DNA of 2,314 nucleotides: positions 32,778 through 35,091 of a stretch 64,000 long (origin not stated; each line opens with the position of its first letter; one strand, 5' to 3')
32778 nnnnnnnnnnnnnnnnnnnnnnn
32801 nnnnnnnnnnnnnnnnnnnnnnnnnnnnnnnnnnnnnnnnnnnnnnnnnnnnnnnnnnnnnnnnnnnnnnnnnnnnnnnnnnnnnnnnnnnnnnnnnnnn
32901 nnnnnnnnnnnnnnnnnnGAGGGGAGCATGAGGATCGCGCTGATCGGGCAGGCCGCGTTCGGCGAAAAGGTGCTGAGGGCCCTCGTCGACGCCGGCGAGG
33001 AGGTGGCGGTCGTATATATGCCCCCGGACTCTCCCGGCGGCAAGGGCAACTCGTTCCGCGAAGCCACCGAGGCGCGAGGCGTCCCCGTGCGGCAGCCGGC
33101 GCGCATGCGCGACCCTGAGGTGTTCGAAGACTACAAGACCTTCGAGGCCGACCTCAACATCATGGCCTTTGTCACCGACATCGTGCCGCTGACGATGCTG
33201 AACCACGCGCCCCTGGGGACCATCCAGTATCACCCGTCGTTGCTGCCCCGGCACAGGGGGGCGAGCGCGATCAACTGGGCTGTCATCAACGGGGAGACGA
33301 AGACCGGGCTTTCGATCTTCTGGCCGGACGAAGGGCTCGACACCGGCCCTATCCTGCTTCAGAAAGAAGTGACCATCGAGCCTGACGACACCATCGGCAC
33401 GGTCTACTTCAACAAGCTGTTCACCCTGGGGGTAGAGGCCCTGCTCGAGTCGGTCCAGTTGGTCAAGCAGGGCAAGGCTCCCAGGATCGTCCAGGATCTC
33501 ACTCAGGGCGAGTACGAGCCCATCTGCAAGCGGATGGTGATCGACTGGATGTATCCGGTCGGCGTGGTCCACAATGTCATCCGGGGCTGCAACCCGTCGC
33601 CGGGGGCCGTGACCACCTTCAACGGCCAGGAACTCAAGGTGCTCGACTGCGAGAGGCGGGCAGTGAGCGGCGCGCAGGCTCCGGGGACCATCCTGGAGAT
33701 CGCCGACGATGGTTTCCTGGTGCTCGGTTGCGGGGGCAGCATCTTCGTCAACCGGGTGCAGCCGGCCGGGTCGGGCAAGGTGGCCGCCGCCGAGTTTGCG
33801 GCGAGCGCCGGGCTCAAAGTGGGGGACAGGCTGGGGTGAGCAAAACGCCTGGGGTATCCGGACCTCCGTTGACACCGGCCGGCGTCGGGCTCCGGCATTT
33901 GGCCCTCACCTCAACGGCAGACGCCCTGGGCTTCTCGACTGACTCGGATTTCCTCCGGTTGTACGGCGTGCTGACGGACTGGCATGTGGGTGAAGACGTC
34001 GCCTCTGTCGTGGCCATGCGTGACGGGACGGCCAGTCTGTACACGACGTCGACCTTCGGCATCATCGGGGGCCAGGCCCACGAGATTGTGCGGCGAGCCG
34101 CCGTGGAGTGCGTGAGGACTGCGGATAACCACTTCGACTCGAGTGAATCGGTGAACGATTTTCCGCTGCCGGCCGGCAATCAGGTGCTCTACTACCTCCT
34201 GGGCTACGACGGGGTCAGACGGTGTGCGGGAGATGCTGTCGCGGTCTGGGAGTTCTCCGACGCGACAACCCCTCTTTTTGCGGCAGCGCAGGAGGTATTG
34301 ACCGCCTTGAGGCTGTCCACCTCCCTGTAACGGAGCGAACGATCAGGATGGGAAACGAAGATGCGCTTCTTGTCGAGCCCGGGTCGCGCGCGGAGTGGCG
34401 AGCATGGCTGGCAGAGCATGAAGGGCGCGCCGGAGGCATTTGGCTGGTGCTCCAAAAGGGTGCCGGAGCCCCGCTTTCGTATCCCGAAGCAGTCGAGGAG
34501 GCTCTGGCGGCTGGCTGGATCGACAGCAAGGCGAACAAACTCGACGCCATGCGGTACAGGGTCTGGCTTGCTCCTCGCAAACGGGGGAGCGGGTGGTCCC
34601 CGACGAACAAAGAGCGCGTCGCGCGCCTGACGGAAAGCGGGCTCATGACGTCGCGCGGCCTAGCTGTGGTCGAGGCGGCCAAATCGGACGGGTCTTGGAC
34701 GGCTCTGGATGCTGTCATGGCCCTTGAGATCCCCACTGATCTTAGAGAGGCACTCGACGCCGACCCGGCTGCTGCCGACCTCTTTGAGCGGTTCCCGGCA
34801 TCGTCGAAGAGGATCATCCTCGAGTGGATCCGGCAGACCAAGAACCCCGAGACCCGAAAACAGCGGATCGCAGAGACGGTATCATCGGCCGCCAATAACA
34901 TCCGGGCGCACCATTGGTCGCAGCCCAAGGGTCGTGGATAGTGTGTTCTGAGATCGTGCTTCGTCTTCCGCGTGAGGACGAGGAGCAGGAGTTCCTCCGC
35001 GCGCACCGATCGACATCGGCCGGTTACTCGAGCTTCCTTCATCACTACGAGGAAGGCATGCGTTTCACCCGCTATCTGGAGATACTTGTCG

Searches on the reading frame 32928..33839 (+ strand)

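Call 35: search_protein_families(library=pfam, proteins=[window:32928-33839:+], max_evalue=0.00001)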
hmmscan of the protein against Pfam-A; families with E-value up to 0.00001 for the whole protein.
window:32928-33839:+ (303 aa): 2 families
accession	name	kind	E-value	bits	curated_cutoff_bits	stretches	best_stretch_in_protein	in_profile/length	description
PF00551.24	Formyl_trans_N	-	3e-34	118.8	26.1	1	1-173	1-178/181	Formyl transferase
PF02911.23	Formyl_trans_C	-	2.1e-17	63.6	21.1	1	204-293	8-98/100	Formyl transferase, C-terminal domain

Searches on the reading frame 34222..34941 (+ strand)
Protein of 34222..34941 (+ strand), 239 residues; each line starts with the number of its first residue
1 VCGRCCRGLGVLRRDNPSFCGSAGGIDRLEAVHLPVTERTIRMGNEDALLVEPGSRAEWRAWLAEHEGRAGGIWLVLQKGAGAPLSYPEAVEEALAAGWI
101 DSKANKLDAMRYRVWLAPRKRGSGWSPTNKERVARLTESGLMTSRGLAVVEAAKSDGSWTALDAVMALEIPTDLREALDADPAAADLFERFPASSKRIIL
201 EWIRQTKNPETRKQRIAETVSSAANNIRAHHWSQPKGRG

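Call 35: search_protein_families(library=pfam, proteins=[window:34222-34941:+], max_evalue=0.00001)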
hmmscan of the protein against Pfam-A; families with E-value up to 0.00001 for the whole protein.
window:34222-34941:+ (239 aa): 1 family
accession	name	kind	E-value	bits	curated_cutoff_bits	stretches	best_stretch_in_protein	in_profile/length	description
PF13376.11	OmdA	-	5.7e-19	68.3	25.6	1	168-225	2-59/60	Bacteriocin-protection, YdeI or OmpD-Associated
